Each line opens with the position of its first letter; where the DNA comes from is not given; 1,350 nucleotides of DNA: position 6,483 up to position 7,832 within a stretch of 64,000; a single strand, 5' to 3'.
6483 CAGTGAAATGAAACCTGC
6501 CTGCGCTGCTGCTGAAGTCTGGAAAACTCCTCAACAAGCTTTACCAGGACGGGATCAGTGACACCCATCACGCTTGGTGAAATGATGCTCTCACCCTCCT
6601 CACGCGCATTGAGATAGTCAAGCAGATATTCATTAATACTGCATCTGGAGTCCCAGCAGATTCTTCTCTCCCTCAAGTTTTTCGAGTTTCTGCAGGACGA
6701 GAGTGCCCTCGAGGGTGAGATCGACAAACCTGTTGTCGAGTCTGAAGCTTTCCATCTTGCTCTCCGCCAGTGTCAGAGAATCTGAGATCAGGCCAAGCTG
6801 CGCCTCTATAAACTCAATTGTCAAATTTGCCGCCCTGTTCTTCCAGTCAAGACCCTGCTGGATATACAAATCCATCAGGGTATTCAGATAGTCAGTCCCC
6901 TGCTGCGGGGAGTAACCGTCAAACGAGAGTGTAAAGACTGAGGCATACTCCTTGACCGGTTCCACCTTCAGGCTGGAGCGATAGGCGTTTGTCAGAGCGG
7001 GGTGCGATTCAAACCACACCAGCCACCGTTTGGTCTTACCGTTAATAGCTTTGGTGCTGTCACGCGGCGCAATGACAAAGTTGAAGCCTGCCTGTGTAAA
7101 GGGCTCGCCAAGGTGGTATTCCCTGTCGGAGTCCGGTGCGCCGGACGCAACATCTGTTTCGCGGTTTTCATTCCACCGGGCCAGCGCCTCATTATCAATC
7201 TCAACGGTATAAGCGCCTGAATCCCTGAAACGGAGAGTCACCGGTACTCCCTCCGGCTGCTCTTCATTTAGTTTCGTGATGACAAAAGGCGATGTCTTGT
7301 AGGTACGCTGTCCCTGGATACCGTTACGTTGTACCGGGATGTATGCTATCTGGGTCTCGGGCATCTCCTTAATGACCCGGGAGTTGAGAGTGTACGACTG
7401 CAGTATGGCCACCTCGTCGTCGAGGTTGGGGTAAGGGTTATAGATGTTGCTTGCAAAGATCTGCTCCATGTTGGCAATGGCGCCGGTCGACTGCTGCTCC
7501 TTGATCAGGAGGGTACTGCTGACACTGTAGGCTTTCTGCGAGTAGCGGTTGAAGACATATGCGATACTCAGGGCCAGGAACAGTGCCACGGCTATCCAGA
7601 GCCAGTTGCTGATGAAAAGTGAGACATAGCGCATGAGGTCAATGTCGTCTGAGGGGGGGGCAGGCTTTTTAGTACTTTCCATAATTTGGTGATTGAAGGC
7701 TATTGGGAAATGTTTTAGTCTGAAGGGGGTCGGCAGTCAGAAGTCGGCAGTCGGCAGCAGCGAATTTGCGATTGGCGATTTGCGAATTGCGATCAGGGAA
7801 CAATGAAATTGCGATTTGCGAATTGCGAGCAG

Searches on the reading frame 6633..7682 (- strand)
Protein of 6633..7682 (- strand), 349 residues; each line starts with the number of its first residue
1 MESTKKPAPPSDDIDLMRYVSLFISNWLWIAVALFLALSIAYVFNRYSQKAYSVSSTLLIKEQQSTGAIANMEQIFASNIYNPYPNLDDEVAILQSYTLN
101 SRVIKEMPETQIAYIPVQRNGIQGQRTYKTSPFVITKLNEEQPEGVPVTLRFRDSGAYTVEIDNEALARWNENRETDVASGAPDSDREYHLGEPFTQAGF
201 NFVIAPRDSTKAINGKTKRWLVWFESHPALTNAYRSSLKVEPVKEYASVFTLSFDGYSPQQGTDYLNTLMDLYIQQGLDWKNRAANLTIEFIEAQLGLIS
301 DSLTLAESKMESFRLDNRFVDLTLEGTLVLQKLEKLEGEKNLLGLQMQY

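Call 23: search_protein_families(library=pfam, proteins=[window:6633-7682:-], max_evalue=0.001)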
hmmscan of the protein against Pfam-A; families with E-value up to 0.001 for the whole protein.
window:6633-7682:- (349 aa): 1 family
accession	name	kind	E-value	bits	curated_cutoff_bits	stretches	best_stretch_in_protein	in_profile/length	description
PF02706.20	Wzz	-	4.4e-07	30.6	25.5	1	12-106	1-90/91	Chain length determinant protein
